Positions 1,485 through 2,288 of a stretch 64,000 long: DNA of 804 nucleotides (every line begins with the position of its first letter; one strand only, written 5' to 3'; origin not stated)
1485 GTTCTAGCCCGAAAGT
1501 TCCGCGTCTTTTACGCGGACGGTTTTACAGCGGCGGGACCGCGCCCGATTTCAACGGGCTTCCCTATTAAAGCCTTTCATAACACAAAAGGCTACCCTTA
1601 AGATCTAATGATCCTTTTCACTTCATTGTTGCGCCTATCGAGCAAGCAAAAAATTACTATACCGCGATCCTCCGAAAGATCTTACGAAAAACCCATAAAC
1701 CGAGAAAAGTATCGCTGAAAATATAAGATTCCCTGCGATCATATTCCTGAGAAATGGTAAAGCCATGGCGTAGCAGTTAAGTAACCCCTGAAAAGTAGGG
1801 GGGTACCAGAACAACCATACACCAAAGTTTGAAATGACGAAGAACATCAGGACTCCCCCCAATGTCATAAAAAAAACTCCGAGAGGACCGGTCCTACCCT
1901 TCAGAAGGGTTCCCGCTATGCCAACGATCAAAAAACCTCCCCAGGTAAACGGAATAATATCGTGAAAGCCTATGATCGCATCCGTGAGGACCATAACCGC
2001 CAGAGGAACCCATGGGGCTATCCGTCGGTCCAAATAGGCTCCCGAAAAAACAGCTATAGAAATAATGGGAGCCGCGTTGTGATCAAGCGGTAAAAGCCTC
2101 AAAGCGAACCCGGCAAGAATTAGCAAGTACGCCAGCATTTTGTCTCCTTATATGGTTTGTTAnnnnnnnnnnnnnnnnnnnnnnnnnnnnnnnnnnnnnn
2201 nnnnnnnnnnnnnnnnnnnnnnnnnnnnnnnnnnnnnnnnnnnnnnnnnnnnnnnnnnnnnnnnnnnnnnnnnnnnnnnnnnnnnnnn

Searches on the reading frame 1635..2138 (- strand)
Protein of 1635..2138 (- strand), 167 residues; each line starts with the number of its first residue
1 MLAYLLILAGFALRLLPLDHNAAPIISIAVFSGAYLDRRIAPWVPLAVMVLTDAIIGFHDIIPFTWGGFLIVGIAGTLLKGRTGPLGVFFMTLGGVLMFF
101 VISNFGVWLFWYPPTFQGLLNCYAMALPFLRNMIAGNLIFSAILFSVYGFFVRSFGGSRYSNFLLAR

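Call 7: search_protein_families(library=pfam, proteins=[window:1638-2138:-], max_evalue=0.01)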
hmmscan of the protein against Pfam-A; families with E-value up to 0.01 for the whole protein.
window:1638-2138:- (167 aa): 1 family
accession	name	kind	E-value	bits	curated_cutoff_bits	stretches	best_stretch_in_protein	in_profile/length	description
PF20221.3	DUF6580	-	2.1e-39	135.8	27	1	3-152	10-156/162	Family of unknown function (DUF6580)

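Call 9: find_encoding_contigs(protein=window:1635-2138:-, flank=10000, max_places=8)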
Protein window:1635-2138:- (167 aa): 9 contigs read that carry it; 8 places shown.
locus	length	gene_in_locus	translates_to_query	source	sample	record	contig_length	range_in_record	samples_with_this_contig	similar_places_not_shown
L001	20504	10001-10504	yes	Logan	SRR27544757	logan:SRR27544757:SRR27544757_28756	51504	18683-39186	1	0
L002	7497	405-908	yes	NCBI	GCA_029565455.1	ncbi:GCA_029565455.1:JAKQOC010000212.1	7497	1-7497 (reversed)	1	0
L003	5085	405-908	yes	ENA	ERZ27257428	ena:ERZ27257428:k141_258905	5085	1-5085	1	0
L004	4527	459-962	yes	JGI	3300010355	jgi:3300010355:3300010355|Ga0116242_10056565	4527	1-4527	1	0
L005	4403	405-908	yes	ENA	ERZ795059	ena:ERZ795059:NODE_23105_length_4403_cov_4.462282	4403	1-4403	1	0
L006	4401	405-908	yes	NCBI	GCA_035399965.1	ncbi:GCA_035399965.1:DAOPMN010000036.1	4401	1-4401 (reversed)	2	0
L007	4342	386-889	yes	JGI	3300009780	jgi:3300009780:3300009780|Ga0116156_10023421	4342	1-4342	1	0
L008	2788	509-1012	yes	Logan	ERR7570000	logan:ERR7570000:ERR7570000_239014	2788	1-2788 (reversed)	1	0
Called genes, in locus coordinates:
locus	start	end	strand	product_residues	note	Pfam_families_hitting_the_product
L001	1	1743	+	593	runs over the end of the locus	PF02518:HATPase_c, PF13589:HATPase_c_3, PF01119:DNA_mis_repair, PF08676:MutL_C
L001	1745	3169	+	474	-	PF00730:HhH-GPD, PF00565:SNase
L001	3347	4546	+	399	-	PF00155:Aminotran_1_2, PF01053:Cys_Met_Meta_PP (weak), PF01041:DegT_DnrJ_EryC1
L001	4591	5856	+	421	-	PF00330:Aconitase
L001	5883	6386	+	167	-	PF00694:Aconitase_C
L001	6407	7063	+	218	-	PF21948:LplA-B_cat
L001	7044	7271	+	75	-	PF00364:Biotin_lipoyl, PF25997:BSH_YhbJ (weak)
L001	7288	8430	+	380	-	PF06925:MGDG_synth, PF13439:Glyco_transf_4 (weak), PF00534:Glycos_transf_1, PF04101:Glyco_tran_28_C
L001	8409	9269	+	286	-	PF03279:Lip_A_acyltrans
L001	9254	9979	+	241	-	PF13641:Glyco_tranf_2_3, PF00535:Glycos_transf_2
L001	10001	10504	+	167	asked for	PF20221:DUF6580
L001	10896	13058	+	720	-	PF07715:Plug, PF00593:TonB_dep_Rec_b-barrel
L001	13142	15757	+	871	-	PF00675:Peptidase_M16, PF05193:Peptidase_M16_C, PF00675:Peptidase_M16, PF05193:Peptidase_M16_C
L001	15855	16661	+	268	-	PF01875:Memo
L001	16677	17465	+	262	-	PF01734:Patatin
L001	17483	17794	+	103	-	PF08899:DUF1844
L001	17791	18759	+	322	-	PF03706:LPG_synthase_TM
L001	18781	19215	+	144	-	PF01220:DHquinase_II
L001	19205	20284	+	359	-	PF01321:Creatinase_N (weak), PF00557:Peptidase_M24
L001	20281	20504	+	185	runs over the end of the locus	PF08207:EFP_N, PF01132:EFP, PF09285:Elong-fact-P_C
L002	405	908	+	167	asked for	PF20221:DUF6580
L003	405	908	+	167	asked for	PF20221:DUF6580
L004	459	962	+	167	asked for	PF20221:DUF6580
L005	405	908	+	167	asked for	PF20221:DUF6580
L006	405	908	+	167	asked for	PF20221:DUF6580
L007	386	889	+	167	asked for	PF20221:DUF6580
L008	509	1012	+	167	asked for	PF20221:DUF6580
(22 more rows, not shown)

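Call 11: find_homologous_proteins(query=L001:10896-13055:+, max_evalue=1e-20)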
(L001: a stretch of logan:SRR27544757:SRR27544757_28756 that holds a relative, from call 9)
Query L001:10896-13055:+ (720 aa): 259 proteins with E <= 1e-20 among 8000 candidates; the best 120 are listed.
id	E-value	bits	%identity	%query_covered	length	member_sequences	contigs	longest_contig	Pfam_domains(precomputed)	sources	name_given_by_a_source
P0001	0.0e+0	1613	98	100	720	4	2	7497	PF07715.21,PF00593.31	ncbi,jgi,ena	-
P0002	0.0e+0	1318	79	98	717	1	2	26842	PF07715.21,PF00593.31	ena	-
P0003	0.0e+0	1166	69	97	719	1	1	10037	PF07715.21,PF00593.31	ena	-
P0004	2.6e-259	881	55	100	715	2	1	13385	PF07715.21,PF00593.31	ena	-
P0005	2.7e-259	881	56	96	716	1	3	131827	PF07715.21,PF00593.31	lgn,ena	-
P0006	8.2e-251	853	55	95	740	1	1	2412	PF07715.21,PF00593.31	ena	-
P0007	2.3e-248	844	54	95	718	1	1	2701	PF07715.21,PF00593.31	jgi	jgi:iron complex outermembrane receptor protein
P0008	1.1e-247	842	53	100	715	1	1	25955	PF07715.21,PF00593.31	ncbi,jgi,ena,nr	ncbi:MAG: hypothetical protein DRP85_04880 [Candidatus Makaraimicrobium thalassicum]|nr:MAG: hypothe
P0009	1.1e-244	832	52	96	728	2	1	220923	PF07715.21,PF00593.31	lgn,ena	-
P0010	2.3e-244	831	52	100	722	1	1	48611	PF07715.21,PF00593.31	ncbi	ncbi:MAG: TonB-dependent receptor [Candidatus Omnitrophota bacterium]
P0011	8.5e-244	829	54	96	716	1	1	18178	PF07715.21,PF00593.31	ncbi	ncbi:MAG: TonB-dependent receptor [Candidatus Omnitrophota bacterium]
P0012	1.3e-243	829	52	100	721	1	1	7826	PF07715.21,PF00593.31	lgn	-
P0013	2.4e-243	828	52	100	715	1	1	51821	PF07715.21,PF00593.31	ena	-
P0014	5.1e-243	827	53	100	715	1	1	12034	PF07715.21,PF00593.31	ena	-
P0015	6.8e-243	826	51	100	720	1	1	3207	PF07715.21,PF00593.31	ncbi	-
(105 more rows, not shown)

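Call 14: find_related_loci(query=A1, collection=genome_contigs, flank=2500)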
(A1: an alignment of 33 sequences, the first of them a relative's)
Query A1 (720 aa) in genome_contigs; peptide patterns used: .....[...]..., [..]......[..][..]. (x = any residue, [..] = any of these).
470 stretches matched a pattern; 442 encode a relative of the query (tblastn E <= 1e-3); the best 80 are kept; 80 distinct loci.
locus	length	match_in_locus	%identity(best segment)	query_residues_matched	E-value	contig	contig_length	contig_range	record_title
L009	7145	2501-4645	53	1-720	0e+0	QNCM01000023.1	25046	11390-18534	MAG: Candidatus Makaraimicrobium thalassicum isolate B134_G9 B134_Guay9_scaffold_00873, whole genome shotgun sequence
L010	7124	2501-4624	51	8-720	0e+0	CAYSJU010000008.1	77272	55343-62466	MAG TPA_asm: uncultured Planctomycetia bacterium isolate binchicken_co332_75 genome assembly, contig: NODE_15_length_772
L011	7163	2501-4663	52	1-720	0e+0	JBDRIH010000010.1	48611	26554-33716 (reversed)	MAG: Candidatus Omnitrophota bacterium isolate MEGAHIT-group-1.574 k141_10668588, whole genome shotgun sequence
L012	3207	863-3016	51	1-720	0e+0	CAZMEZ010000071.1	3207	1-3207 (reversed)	MAG TPA_asm: uncultured Planctomycetia bacterium isolate SRP141376_co1_78 genome assembly, contig: NODE_45696_length_320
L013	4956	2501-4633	50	1-720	0e+0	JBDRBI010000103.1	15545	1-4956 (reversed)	MAG: Candidatus Omnitrophota bacterium isolate MEGAHIT-group-1.110 k141_13668292, whole genome shotgun sequence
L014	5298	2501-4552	52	37-720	0e+0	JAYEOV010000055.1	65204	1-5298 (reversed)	MAG: Candidatus Omnitrophota bacterium isolate MAG020 MAG020_55, whole genome shotgun sequence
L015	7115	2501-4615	50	8-720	0e+0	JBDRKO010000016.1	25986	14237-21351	MAG: Candidatus Omnitrophota bacterium isolate MEGAHIT-group-1.726 k141_9824241, whole genome shotgun sequence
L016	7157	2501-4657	47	1-720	0e+0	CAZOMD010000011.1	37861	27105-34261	MAG TPA_asm: uncultured Planctomycetia bacterium isolate binchicken_co232_106 genome assembly, contig: NODE_1763_length_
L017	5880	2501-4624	47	6-720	0e+0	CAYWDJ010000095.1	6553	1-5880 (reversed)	MAG TPA_asm: uncultured Planctomycetia bacterium isolate binchicken_co181_210 genome assembly, contig: NODE_25778_length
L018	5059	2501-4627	48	1-720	0e+0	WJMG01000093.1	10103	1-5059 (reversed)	MAG: Candidatus Omnitrophota bacterium isolate Bin_214 k141_4906645, whole genome shotgun sequence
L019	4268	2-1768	55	132-720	0e+0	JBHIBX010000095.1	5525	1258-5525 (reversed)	MAG: Candidatus Omnitrophota bacterium isolate FS_3_bin.19 NODE_2445_length_5525_cov_4.068373, whole genome shotgun sequ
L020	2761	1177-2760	58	64-591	0e+0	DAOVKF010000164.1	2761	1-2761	MAG TPA_asm: Candidatus Omnitrophota bacterium isolate CSMAG_1412 CSMAG_1412_k141_1396330_length_2761_cov_9.0000, whole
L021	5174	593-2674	54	28-720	0e+0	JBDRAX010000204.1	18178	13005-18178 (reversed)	MAG: Candidatus Omnitrophota bacterium isolate MEGAHIT-group-1.1021 k141_4221969, whole genome shotgun sequence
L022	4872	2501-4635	51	1-720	0e+0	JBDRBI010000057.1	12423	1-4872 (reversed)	MAG: Candidatus Omnitrophota bacterium isolate MEGAHIT-group-1.110 k141_13427142, whole genome shotgun sequence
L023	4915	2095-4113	40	34-720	9e-158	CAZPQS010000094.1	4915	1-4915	MAG TPA_asm: uncultured Planctomycetales bacterium isolate SRP323688_co1_149 genome assembly, contig: NODE_23317_length_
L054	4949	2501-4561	34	21-716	2e-119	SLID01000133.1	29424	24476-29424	MAG: Candidatus Omnitrophota bacterium isolate CSSed165cm_186R1 CSSed16-5cm-2615, whole genome shotgun sequence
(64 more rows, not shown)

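Call 16: find_encoding_contigs(protein=P0002, flank=3000, max_places=3)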
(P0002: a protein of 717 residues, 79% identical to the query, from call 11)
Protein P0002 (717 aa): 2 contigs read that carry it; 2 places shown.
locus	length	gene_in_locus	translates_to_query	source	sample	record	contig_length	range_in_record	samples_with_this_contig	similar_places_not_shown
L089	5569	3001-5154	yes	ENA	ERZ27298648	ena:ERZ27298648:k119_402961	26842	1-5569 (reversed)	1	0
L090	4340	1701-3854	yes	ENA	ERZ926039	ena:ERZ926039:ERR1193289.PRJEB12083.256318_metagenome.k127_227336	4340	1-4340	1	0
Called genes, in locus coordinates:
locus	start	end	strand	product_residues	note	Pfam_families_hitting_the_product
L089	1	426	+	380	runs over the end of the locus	PF06925:MGDG_synth, PF00534:Glycos_transf_1, PF04101:Glyco_tran_28_C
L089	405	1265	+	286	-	PF03279:Lip_A_acyltrans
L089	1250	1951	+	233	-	PF13641:Glyco_tranf_2_3, PF00535:Glycos_transf_2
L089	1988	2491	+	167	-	PF20221:DUF6580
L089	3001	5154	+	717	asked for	PF07715:Plug, PF00593:TonB_dep_Rec_b-barrel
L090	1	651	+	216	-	?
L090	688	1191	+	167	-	PF20221:DUF6580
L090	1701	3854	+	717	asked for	PF07715:Plug, PF00593:TonB_dep_Rec_b-barrel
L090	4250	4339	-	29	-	?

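Call 17: find_encoding_contigs(protein=P0003, flank=3000, max_places=3)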
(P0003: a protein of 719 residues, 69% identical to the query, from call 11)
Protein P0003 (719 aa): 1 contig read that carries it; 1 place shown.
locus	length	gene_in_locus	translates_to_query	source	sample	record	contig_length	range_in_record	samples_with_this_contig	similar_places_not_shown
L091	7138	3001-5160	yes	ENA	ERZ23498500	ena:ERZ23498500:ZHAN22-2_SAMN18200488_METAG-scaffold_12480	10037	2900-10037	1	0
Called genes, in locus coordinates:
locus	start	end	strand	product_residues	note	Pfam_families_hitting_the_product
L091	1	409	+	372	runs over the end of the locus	PF06925:MGDG_synth, PF04101:Glyco_tran_28_C, PF00534:Glycos_transf_1, PF00201:UDPGT (weak)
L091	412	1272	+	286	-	PF03279:Lip_A_acyltrans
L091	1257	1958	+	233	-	PF13641:Glyco_tranf_2_3 (weak), PF00535:Glycos_transf_2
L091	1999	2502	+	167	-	PF20221:DUF6580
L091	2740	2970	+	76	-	-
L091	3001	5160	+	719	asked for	PF07715:Plug, PF00593:TonB_dep_Rec_b-barrel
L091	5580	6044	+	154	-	PF22381:Staph_reg_Sar_Rot (weak), PF01047:MarR, PF12802:MarR_2, PF13463:HTH_27 (weak)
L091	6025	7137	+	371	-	?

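Call 18: find_encoding_contigs(protein=P0004, flank=3000, max_places=2)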
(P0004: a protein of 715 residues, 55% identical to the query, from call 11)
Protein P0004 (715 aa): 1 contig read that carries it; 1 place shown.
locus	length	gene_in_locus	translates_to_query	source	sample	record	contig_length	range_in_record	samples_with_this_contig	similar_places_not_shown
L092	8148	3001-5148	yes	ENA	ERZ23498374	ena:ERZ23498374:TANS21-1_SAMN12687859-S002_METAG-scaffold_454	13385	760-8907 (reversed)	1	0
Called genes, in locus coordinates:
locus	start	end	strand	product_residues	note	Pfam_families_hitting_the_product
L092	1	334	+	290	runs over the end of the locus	PF03279:Lip_A_acyltrans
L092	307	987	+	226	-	PF13641:Glyco_tranf_2_3 (weak), PF00535:Glycos_transf_2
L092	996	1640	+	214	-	PF01135:PCMT, PF00398:RrnaAD (weak), PF13847:Methyltransf_31, PF08241:Methyltransf_11 (weak), PF13649:Methyltransf_25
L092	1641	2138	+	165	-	PF06695:Sm_multidrug_ex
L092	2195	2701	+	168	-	PF20221:DUF6580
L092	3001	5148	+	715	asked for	PF07715:Plug, PF00593:TonB_dep_Rec_b-barrel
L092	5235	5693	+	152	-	-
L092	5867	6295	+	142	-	PF22381:Staph_reg_Sar_Rot, PF01047:MarR, PF12802:MarR_2, PF13463:HTH_27 (weak), PF13412:HTH_24 (weak)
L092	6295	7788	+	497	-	PF02321:OEP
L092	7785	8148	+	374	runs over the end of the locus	?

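Call 19: find_encoding_contigs(protein=P0005, flank=3000, max_places=2)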
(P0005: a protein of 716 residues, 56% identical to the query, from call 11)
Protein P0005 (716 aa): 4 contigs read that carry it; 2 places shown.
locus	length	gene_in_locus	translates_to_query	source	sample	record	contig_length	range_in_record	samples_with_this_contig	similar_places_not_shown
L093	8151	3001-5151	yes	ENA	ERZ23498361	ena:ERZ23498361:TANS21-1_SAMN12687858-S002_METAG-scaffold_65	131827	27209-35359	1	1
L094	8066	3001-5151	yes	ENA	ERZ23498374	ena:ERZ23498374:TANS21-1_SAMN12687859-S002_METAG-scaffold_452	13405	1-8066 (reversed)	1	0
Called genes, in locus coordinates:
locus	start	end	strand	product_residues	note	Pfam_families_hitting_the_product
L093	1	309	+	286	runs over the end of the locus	PF03279:Lip_A_acyltrans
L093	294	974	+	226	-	PF13641:Glyco_tranf_2_3 (weak), PF00535:Glycos_transf_2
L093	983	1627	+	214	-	PF01135:PCMT, PF00398:RrnaAD (weak), PF13847:Methyltransf_31, PF13649:Methyltransf_25 (weak)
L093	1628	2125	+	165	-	PF06695:Sm_multidrug_ex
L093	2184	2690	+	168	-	PF20221:DUF6580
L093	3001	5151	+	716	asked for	PF07715:Plug, PF00593:TonB_dep_Rec_b-barrel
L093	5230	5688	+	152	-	PF07813:LTXXQ (weak)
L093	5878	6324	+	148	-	PF22381:Staph_reg_Sar_Rot (weak), PF12802:MarR_2, PF13463:HTH_27 (faint), PF01047:MarR, PF13412:HTH_24 (weak)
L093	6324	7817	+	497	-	PF02321:OEP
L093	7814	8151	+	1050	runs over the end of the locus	PF00873:ACR_tran, PF02355:SecD_SecF_C (faint)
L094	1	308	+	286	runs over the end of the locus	PF03279:Lip_A_acyltrans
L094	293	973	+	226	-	PF13641:Glyco_tranf_2_3 (weak), PF00535:Glycos_transf_2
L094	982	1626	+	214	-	PF01135:PCMT, PF00398:RrnaAD (weak), PF13847:Methyltransf_31, PF13649:Methyltransf_25 (weak)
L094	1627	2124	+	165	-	PF06695:Sm_multidrug_ex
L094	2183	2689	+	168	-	PF20221:DUF6580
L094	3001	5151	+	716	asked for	PF07715:Plug, PF00593:TonB_dep_Rec_b-barrel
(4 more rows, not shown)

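Call 31: search_solved_structures(query=window:1638-2138:-, max_evalue=10, show_alignments=2)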
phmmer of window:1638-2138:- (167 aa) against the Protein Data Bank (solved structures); distinct sequences matched with E-value up to 10: 5.
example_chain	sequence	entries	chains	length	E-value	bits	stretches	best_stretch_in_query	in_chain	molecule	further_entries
5lbp_A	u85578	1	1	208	0.64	13.1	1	79-153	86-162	MacroD-type macrodomain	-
5lau_A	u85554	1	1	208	0.66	13.1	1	79-153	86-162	MacroD-type macrodomain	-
5lcc_A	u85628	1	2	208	0.67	13.1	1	79-153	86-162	MACROD-TYPE MACRODOMAIN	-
5fud_A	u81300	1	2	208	0.69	13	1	79-153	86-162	O-ACETYL-ADP-RIBOSE DEACETYLASE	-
5l9k_A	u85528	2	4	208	0.69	13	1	79-153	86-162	MACROD-TYPE MACRODOMAIN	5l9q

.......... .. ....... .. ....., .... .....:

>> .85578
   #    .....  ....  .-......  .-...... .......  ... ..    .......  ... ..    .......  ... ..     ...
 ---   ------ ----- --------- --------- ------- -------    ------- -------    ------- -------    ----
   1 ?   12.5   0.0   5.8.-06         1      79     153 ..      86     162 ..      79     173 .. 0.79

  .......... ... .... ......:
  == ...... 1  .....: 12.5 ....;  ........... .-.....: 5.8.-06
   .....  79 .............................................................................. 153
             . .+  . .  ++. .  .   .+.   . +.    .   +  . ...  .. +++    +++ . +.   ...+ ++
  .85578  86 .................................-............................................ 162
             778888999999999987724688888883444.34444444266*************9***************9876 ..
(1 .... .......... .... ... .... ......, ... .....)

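Call 32: search_protein_families(library=ncbifam, proteins=[window:1638-2138:-, L001:10896-13055:+], max_evalue=0.01)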
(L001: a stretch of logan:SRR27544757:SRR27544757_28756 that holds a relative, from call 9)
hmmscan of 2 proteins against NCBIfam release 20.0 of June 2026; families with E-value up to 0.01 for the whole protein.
window:1638-2138:- (167 aa): 0 families

L001:10896-13055:+ (720 aa): 33 families (the best 25 are shown)
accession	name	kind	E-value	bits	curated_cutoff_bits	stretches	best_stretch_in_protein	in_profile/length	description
TIGR01783.1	TonB-siderophor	subfamily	1.8e-42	145.8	223.5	2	92-269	2-176/649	TonB-dependent siderophore receptor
TIGR01779.1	TonB-B12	equivalog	6.9e-29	100.8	599.7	1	76-255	29-206/614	TonB-dependent vitamin B12 receptor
NF049947.1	TonB_dep_PCPU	exception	6.3e-28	97.4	800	2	89-295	47-260/685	TonB-dependent receptor, PCPU motif-type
NF049946.1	TonB_dep_CU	exception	1.5e-27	96.3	700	2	98-266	63-236/683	TonB-dependent receptor, CU motif-type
NF049944.1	TonB_dep_PUIUD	equivalog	5.6e-25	87.8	850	2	92-268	57-239/686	TonB-dependent receptor, PUIUD motif-type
NF041535.1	TonB_rec_PqqU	equivalog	2.1e-24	85.8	1200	2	94-233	18-159/676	TonB-dependent receptor PqqU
NF007926.1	PRK10641.1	equivalog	1.6e-23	83.1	836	1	76-223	28-173/617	TonB-dependent vitamin B12 receptor BtuB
TIGR01785.1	TonB-hemin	subfamily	3.6e-23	81.9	316.85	1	83-588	9-548/677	TonB-dependent heme/hemoglobin receptor family protein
TIGR01786.1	TonB-hemlactrns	subfamily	1.5e-22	79.8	323.75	2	88-205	17-135/719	TonB-dependent hemoglobin/transferrin/lactoferrin family receptor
NF049945.1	TonB_dep_FCYXU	equivalog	3.4e-20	72.2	825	1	93-466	53-428/697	TonB-dependent receptor, FCYXU motif-type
NF007465.0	PRK10044.1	equivalog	2.1e-18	65.9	803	2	84-208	71-191/726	ferrichrome porin FhuA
NF010010.0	PRK13483.1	equivalog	4.1e-17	61.4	927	1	77-208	35-167/660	ligand-gated channel protein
NF052649.1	TonRcptRhtA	equivalog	2.5e-16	59.1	1100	1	76-210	42-171/744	TonB-dependent siderophore receptor RhtA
NF010651.0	PRK14050.1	equivalog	5.2e-16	57.9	884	2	81-208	68-190/730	TonB-dependent siderophore receptor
NF010038.0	PRK13513.1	equivalog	5.4e-16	58.3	942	1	92-211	52-172/659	ligand-gated channel protein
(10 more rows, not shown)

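Call 56: find_homologous_proteins(query=window:1638-2138:-, max_evalue=0.00001)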
Query window:1638-2138:- (167 aa): 55 proteins with E <= 0.00001 among 255 candidates.
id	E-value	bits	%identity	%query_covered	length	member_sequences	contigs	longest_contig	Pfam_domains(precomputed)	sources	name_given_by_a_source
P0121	5.5e-101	354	99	100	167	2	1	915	PF20221.4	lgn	-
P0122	9.9e-63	229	62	100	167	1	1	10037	PF20221.4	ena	-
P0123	1.2e-62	229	63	98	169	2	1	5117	PF20221.4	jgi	jgi:hypothetical protein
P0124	1.1e-61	226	64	99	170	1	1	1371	PF20221.4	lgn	-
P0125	4.1e-59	217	59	99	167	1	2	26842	PF20221.4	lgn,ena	-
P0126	8.8e-59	216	61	99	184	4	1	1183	PF20221.4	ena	-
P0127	1.0e-57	213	59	100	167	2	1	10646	PF20221.4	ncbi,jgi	-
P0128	8.8e-57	210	59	99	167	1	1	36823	PF20221.4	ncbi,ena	-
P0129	4.7e-51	191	53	100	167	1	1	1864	PF20221.4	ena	-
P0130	1.3e-50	190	56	99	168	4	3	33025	PF20221.4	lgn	-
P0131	1.6e-50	189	55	99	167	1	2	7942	PF20221.4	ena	-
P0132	1.1e-48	183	53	99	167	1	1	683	PF20221.4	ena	-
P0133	1.8e-47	179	47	100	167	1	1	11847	PF20221.4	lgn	-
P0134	2.9e-47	179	51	95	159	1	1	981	PF20221.4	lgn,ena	-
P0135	8.1e-47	177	51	99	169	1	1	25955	PF20221.4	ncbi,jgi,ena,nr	ncbi:MAG: hypothetical protein DRP85_04875 [Candidatus Makaraimicrobium thalassicum]|nr:MAG: hypothe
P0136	8.2e-44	168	51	89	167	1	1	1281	PF20221.4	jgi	-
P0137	4.4e-41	159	49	100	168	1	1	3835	PF20221.4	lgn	-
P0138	8.3e-40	155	48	100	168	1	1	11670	PF20221.4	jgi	jgi:hypothetical protein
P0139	4.1e-39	152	47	99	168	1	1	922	PF20221.4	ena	-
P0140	9.4e-39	151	45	92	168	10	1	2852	PF20221.4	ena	-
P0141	1.7e-38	150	46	100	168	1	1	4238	PF20221.4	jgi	jgi:hypothetical protein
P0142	2.7e-38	150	48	92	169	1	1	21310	PF20221.4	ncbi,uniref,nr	ncbi:conserved hypothetical protein, membrane [Candidatus Omnitrophus magneticus]|uniref:Rod shape-d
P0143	5.3e-38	149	46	100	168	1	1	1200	PF20221.4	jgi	jgi:hypothetical protein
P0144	9.4e-38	148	45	100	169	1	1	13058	PF20221.4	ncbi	ncbi:MAG: DUF6580 family putative transport protein [Candidatus Omnitrophota bacterium]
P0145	1.6e-36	144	49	91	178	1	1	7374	PF20221.4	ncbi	-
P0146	1.8e-36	144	44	99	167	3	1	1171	PF20221.4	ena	-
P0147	5.1e-36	142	43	99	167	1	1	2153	PF20221.4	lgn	-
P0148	5.8e-36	142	43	99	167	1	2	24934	PF20221.4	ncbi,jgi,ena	-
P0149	8.8e-36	141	44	99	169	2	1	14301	PF20221.4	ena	-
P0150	1.4e-35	141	44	100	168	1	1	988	PF20221.4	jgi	jgi:hypothetical protein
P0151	2.3e-34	137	45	100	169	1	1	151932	PF20221.4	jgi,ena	-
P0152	2.8e-33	133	41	99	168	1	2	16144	PF20221.4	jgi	jgi:hypothetical protein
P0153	2.8e-33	133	47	87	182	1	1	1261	PF20221.4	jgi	jgi:hypothetical protein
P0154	3.4e-33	133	38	92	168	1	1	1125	PF20221.4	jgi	-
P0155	1.1e-31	128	48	90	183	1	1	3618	PF20221.4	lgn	-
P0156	4.1e-25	107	40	89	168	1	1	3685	PF20221.4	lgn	-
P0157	2.6e-23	101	46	91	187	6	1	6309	PF20221.4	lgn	-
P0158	3.1e-22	97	40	90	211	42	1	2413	PF20221.4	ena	-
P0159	9.6e-22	96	38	87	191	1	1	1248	PF20221.4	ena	-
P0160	8.1e-21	93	39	83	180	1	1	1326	PF20221.4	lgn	-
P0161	1.7e-20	92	39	82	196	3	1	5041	PF20221.4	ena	-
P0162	5.5e-20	90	38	84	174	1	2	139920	PF20221.4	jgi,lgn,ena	-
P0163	2.5e-19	88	43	81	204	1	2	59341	PF20221.4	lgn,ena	-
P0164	1.3e-18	85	41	93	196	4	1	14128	PF20221.4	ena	-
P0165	4.0e-18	84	41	92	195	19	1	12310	PF20221.4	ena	-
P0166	3.7e-17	81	39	89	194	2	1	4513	PF20221.4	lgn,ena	-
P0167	5.0e-17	80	41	89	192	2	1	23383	PF20221.4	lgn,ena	-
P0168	1.3e-16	79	41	89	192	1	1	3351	PF20221.4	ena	-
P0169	3.0e-15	75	38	86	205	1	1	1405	PF20221.4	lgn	-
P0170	4.3e-15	74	38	88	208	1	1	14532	PF20221.4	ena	-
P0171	5.3e-15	74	39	68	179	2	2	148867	PF20221.4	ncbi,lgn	-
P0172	1.0e-14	73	37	87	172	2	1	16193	PF20221.4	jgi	jgi:hypothetical protein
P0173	4.5e-13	67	40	92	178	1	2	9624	PF20221.4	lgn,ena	-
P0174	6.1e-13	67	40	75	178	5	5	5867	PF20221.4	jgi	jgi:hypothetical protein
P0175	1.3e-10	59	34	92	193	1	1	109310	PF20221.4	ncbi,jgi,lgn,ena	-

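Call 62: predict_structure(alignment_id=A5)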
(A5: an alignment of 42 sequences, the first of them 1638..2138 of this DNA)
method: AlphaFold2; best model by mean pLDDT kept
length: 167 residues; sequences in the alignment: 42
mean_pLDDT: 91.5   pTM: 0.85
mean pLDDT of the five models: 91.5, 89.3, 89.3, 87.8, 87.7
residues with pLDDT >= 90: 125; 70-90: 38; 50-70: 4; < 50: 0
segments of 3 or more residues with pLDDT < 50: none
pLDDT, mean of each block of 10 residues (from residue 1): 88 78 91 94 92 90 95 95 94 97 97 98 97 95 94 84 72
secondary structure, 60 per line:
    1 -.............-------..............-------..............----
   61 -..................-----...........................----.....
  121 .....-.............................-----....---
elements in order: H2-14 H22-35 H43-56 H62-79 H85-111 H116-125 H127-155 H161-164
